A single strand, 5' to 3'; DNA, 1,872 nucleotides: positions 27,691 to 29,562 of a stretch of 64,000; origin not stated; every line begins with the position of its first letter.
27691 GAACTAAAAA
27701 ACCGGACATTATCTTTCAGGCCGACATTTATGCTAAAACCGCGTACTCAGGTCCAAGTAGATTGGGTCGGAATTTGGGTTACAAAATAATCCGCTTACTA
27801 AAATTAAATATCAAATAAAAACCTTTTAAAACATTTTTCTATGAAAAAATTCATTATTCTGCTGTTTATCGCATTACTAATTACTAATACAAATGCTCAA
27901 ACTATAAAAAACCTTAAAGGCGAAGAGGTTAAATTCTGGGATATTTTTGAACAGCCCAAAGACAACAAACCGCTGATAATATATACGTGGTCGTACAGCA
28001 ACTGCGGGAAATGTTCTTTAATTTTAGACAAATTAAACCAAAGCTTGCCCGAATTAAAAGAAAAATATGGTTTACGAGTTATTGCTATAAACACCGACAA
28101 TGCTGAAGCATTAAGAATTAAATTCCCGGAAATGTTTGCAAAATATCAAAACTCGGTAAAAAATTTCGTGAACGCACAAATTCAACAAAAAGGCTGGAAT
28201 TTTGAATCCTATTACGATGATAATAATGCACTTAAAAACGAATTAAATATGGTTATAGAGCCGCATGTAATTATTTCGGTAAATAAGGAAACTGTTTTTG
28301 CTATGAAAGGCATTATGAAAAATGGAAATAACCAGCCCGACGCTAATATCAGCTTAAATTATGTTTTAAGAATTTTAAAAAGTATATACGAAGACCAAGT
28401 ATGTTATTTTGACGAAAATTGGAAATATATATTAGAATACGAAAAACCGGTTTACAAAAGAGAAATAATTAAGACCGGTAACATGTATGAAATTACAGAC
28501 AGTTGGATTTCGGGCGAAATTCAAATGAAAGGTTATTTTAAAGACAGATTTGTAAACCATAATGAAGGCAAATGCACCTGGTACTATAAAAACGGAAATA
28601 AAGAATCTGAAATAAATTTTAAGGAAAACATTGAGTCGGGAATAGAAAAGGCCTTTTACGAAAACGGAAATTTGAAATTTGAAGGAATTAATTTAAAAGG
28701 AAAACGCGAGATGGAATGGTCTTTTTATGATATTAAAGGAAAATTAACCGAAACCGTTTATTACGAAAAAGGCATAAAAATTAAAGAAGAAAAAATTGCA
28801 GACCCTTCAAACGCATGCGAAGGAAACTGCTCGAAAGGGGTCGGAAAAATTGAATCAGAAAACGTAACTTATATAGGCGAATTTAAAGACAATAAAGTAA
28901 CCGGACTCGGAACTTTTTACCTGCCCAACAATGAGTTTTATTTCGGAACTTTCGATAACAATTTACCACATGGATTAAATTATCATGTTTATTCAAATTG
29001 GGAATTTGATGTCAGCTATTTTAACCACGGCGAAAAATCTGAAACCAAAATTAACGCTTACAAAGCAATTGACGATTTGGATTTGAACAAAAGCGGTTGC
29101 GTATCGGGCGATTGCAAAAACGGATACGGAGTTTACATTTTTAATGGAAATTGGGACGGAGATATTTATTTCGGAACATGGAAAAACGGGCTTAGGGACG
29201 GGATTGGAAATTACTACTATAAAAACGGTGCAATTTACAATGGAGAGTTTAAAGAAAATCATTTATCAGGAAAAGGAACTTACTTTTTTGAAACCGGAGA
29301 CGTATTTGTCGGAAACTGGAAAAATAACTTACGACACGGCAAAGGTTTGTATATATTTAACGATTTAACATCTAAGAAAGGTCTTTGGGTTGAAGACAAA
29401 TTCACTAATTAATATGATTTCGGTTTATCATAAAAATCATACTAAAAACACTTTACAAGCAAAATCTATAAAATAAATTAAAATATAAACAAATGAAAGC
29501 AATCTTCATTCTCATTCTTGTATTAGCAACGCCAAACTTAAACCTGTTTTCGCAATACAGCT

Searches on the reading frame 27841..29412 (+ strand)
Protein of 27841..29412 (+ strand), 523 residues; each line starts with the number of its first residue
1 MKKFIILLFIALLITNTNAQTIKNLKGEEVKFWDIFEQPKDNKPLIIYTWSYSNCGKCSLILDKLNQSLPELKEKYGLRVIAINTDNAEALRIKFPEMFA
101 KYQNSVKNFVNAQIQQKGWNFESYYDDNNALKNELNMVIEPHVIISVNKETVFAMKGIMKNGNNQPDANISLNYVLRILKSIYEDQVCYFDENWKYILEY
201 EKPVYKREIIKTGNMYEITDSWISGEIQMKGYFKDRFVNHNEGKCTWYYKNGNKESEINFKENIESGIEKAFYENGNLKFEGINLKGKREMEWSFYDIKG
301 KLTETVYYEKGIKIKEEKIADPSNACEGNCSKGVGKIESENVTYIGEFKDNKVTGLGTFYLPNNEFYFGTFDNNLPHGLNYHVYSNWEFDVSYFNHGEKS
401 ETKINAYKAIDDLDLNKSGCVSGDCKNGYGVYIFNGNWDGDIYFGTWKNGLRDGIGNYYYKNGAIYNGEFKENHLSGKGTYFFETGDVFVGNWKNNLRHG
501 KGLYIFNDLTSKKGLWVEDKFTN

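Call 20: search_protein_families(library=pfam, proteins=[window:27841-29412:+], max_evalue=0.001)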
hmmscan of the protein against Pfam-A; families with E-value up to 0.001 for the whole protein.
window:27841-29412:+ (523 aa): 4 families
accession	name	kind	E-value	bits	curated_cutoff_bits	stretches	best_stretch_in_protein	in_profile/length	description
PF02493.26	MORN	-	3.6e-20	71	22.5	2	489-508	1-20/23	MORN repeat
PF00578.27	AhpC-TSA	-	4e-08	33.7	26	1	21-142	9-105/124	AhpC/TSA family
PF07661.19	MORN_2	-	4.3e-05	23.7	29.6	0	242-261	2-21/22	MORN repeat variant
PF13905.12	Thioredoxin_8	-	0.00077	20.2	27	0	42-98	1-57/94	Thioredoxin-like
